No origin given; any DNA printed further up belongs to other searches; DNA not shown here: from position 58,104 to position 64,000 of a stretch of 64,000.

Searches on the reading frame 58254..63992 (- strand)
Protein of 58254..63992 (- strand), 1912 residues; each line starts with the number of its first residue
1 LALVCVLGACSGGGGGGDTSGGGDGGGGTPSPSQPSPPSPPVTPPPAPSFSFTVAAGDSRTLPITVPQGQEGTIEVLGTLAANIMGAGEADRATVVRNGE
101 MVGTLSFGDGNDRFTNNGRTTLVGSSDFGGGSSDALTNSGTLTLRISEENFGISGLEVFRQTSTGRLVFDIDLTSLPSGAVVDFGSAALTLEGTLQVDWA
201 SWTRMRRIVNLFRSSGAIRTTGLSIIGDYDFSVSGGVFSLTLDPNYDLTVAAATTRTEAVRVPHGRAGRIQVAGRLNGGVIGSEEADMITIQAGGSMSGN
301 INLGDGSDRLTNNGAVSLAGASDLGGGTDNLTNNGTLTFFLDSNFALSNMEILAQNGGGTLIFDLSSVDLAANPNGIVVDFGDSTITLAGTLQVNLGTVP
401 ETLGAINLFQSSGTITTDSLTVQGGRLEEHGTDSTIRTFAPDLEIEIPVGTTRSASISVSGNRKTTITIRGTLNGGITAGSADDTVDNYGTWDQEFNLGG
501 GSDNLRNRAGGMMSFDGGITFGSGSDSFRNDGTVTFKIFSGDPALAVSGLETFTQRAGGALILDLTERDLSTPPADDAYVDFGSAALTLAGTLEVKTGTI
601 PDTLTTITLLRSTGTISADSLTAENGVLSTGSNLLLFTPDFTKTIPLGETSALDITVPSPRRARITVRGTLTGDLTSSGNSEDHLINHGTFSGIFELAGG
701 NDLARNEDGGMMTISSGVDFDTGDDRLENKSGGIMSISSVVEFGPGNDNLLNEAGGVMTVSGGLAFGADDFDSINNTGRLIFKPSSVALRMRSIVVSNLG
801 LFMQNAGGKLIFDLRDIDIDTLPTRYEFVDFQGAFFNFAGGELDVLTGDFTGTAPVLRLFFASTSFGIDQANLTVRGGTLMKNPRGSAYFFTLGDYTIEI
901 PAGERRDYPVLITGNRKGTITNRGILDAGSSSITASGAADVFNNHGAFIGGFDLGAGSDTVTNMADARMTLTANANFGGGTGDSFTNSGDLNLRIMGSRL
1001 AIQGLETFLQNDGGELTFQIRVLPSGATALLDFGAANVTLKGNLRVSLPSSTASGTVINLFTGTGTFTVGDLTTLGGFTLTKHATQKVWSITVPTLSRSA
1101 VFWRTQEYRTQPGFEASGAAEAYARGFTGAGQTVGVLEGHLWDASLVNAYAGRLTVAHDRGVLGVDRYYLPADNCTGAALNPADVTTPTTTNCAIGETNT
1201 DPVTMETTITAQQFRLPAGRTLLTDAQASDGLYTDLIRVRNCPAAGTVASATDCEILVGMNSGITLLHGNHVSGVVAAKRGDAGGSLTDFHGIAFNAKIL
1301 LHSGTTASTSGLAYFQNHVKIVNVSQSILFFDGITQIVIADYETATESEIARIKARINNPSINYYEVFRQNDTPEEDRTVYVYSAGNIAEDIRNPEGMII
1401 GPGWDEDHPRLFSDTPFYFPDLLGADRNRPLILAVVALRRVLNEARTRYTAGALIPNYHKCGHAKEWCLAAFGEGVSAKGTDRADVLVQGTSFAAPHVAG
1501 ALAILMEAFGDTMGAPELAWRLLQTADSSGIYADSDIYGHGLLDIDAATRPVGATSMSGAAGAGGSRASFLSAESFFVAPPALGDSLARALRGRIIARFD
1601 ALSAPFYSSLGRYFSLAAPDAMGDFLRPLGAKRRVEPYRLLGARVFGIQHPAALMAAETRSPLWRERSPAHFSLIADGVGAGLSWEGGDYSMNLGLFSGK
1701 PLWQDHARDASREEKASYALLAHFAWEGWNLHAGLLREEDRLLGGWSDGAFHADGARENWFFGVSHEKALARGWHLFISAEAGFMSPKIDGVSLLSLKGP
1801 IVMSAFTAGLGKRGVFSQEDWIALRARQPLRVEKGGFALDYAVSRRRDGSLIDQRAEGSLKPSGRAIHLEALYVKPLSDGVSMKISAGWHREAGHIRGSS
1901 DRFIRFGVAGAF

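Call 56: search_protein_families(library=pfam, proteins=[window:58254-63992:-])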
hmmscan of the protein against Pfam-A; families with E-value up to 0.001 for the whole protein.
window:58254-63992:- (1912 aa): 1 family
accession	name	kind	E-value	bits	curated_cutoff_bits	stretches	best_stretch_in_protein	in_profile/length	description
PF00082.27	Peptidase_S8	-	1.1e-17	64.7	21.8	1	1268-1541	56-288/288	Subtilase family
